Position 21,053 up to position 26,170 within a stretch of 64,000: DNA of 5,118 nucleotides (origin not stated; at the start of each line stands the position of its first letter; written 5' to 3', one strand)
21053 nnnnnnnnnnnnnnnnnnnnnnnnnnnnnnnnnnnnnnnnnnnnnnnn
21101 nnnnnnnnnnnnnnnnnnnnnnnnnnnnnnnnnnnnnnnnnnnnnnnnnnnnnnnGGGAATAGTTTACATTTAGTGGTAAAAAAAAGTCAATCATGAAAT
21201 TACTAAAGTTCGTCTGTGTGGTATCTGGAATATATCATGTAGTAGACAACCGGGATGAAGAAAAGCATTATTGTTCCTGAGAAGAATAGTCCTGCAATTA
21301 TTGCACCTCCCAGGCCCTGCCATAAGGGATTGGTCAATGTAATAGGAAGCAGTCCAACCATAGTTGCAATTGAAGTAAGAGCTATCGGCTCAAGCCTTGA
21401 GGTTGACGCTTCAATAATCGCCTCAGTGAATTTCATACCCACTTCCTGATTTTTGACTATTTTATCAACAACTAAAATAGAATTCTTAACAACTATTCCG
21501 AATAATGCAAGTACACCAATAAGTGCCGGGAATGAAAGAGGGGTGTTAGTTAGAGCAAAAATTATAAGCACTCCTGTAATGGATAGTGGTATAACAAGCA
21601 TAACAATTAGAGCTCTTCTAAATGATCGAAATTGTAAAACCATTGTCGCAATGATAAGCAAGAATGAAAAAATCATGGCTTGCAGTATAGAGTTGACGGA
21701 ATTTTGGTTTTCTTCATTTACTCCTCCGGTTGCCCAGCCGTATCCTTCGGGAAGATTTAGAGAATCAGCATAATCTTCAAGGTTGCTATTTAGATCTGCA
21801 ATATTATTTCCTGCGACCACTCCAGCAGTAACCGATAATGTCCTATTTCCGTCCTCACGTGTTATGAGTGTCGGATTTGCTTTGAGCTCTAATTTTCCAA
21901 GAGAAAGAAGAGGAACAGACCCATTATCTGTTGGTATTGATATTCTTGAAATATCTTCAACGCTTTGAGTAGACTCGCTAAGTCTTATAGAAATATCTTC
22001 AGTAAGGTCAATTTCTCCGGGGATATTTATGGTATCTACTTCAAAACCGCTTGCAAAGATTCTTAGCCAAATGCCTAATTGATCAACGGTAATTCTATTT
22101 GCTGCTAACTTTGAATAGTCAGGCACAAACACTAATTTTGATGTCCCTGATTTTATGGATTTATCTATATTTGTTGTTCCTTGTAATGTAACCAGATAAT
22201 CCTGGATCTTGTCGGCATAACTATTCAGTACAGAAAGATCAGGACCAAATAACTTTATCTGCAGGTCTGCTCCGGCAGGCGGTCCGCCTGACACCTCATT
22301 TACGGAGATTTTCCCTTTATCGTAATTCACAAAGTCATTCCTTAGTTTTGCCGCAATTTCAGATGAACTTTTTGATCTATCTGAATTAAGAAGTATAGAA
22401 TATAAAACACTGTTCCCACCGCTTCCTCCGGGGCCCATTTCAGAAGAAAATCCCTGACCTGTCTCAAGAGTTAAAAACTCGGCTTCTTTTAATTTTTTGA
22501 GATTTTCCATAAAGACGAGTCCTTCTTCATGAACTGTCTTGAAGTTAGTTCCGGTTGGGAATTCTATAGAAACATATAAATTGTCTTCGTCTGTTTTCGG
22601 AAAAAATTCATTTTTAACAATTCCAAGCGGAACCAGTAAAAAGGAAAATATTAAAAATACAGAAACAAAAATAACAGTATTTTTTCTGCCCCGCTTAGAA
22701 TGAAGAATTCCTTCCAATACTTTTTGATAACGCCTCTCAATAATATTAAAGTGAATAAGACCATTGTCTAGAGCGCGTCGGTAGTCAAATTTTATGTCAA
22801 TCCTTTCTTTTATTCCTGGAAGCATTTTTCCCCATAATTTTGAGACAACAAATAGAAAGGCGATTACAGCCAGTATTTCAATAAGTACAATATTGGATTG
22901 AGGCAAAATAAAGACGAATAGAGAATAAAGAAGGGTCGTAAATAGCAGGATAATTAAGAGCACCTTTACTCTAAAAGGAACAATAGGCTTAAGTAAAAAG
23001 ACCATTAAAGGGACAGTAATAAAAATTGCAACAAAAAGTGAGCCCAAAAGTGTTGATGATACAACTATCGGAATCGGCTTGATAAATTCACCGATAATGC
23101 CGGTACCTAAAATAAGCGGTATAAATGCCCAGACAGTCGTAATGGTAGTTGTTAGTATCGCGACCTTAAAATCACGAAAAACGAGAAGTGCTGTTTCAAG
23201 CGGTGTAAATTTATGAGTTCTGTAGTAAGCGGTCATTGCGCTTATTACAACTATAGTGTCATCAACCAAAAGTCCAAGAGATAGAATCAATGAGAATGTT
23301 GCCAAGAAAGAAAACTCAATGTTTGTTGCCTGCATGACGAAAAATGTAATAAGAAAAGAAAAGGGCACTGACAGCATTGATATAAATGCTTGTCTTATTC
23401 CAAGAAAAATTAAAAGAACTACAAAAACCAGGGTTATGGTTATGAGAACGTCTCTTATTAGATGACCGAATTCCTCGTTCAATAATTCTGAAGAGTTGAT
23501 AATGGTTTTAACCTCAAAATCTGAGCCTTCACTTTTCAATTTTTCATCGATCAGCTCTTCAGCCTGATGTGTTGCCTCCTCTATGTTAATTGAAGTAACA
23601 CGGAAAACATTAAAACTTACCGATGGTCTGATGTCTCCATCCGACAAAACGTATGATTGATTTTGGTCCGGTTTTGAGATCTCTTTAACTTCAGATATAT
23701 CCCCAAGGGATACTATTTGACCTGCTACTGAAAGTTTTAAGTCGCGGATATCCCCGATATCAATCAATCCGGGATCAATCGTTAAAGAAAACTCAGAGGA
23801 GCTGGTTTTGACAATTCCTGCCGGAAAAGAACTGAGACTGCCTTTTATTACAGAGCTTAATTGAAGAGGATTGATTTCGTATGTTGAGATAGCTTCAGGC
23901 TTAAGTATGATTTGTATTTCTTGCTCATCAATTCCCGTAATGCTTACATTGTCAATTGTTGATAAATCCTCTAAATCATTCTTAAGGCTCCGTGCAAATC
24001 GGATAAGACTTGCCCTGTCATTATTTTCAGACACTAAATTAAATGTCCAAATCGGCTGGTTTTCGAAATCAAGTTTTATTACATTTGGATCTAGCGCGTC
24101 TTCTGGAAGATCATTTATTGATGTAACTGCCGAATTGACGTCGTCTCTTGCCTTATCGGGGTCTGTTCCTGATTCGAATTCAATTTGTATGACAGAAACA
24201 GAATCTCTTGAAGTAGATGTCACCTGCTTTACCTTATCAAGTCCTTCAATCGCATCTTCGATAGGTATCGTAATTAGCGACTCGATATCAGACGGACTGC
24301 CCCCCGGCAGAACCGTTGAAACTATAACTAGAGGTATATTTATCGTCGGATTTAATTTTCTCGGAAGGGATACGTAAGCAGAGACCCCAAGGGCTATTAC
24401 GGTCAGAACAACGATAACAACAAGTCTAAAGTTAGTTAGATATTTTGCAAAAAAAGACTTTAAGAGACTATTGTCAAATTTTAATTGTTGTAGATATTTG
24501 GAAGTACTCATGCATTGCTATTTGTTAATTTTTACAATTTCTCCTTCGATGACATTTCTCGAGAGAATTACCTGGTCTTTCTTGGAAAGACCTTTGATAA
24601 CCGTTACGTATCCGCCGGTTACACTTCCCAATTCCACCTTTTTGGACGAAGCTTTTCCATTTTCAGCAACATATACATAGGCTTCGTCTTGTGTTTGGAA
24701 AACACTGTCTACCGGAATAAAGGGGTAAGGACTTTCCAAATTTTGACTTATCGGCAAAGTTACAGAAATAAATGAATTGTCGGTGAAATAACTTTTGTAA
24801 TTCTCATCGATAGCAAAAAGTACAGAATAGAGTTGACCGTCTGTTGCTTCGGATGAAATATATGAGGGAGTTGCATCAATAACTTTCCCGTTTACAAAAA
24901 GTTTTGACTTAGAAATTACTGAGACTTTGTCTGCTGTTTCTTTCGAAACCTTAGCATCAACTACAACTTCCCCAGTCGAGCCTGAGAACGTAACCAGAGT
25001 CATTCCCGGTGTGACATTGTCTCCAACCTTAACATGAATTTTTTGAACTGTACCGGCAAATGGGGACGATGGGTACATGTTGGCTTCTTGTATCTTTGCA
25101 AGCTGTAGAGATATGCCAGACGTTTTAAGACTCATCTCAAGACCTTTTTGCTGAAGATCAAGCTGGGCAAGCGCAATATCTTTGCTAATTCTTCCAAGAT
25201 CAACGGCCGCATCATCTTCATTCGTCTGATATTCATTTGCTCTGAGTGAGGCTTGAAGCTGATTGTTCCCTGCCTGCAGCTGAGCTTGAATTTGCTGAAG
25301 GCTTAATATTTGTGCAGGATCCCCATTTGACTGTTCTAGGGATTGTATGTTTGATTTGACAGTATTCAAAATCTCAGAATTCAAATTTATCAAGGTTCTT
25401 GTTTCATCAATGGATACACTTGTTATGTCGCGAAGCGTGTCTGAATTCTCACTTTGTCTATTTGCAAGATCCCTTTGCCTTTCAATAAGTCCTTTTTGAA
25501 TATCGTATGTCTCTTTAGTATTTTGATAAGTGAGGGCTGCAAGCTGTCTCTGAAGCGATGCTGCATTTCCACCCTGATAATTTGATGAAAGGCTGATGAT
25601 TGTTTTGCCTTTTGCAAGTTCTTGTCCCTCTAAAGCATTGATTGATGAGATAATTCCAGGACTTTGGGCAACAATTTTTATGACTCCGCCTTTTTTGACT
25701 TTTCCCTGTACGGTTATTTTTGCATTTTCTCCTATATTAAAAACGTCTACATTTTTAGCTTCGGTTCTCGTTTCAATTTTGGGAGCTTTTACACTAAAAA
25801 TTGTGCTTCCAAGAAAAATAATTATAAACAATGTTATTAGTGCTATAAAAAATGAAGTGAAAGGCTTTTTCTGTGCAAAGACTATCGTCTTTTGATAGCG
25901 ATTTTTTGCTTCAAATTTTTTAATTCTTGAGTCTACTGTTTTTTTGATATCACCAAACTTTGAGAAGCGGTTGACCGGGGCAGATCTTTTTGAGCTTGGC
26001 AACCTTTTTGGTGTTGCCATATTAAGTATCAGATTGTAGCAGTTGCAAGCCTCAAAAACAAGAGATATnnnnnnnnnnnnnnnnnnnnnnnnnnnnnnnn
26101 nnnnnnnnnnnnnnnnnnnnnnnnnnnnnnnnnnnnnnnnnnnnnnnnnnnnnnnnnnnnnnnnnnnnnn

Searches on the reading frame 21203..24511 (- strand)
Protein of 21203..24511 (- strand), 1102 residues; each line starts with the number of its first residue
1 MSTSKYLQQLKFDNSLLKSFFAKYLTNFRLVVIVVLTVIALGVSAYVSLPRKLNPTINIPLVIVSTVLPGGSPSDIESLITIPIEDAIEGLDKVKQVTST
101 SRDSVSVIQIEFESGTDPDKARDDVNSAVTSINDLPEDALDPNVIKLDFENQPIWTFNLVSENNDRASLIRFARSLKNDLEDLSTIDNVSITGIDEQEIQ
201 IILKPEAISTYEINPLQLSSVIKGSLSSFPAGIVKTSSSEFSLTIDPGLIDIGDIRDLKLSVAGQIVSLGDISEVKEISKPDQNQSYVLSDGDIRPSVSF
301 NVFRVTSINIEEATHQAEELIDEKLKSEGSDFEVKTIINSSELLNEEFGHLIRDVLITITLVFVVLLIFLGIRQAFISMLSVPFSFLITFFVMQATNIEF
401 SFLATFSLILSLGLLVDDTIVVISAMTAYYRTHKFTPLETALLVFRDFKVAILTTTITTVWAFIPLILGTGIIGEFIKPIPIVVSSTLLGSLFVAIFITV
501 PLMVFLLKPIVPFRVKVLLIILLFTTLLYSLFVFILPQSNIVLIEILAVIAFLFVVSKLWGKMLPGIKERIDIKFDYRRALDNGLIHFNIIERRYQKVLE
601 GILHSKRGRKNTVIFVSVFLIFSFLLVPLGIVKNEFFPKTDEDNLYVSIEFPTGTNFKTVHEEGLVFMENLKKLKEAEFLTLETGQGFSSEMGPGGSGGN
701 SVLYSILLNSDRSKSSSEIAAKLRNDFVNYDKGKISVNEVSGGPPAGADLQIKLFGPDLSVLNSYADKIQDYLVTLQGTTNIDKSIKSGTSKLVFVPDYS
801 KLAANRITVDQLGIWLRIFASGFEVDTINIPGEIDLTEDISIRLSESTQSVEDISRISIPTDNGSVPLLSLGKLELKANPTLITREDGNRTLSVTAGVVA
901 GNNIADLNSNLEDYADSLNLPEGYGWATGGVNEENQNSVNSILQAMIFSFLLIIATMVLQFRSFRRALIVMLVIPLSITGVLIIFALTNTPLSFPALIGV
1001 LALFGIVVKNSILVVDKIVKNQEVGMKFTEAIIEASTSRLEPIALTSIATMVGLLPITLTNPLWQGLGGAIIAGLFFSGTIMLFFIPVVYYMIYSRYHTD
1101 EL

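Call 23: search_protein_families(library=pfam, proteins=[window:21203-24511:-], max_evalue=0.001)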
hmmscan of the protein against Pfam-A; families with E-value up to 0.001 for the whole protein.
window:21203-24511:- (1102 aa): 2 families
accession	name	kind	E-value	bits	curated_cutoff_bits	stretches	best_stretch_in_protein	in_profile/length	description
PF00873.25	ACR_tran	-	4.6e-146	488.5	28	2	31-566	12-555/1021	AcrB/AcrD/AcrF family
PF02355.23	SecD_SecF_C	-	0.00015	21.7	20.5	1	939-1074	30-167/189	Protein export membrane protein SecD/SecF, C-terminal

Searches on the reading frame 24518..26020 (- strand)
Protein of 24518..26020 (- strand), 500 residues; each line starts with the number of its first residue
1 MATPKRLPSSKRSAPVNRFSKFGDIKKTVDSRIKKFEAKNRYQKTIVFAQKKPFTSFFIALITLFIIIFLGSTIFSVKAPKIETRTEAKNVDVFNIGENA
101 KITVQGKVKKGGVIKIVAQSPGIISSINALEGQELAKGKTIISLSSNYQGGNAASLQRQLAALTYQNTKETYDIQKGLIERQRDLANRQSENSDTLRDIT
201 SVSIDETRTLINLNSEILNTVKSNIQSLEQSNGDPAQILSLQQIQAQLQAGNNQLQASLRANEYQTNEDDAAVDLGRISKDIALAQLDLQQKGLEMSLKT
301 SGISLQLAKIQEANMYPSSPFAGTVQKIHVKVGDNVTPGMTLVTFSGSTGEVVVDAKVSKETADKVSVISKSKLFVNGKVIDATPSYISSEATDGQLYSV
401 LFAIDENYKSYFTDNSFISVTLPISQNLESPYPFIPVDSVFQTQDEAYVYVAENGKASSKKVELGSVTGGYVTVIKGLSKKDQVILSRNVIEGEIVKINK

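Call 23: search_protein_families(library=pfam, proteins=[window:24518-26020:-], max_evalue=0.001)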
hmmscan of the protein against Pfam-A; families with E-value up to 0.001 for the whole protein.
window:24518-26020:- (500 aa): 4 families
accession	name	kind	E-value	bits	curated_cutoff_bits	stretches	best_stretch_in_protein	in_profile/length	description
PF13437.12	HlyD_3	-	2e-09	38.5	22.2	1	319-408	4-97/106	HlyD family secretion protein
PF00364.28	Biotin_lipoyl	-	2.7e-06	27.6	22.1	0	317-344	45-72/73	Biotin-requiring enzyme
PF16576.10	HlyD_D23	-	2.2e-05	24.3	30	0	309-370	103-163/214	Barrel-sandwich domain of CusB or HlyD membrane-fusion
PF13533.13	Biotin_lipoyl_2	-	0.0004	20.6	29.8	0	318-339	4-25/32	Biotin-lipoyl like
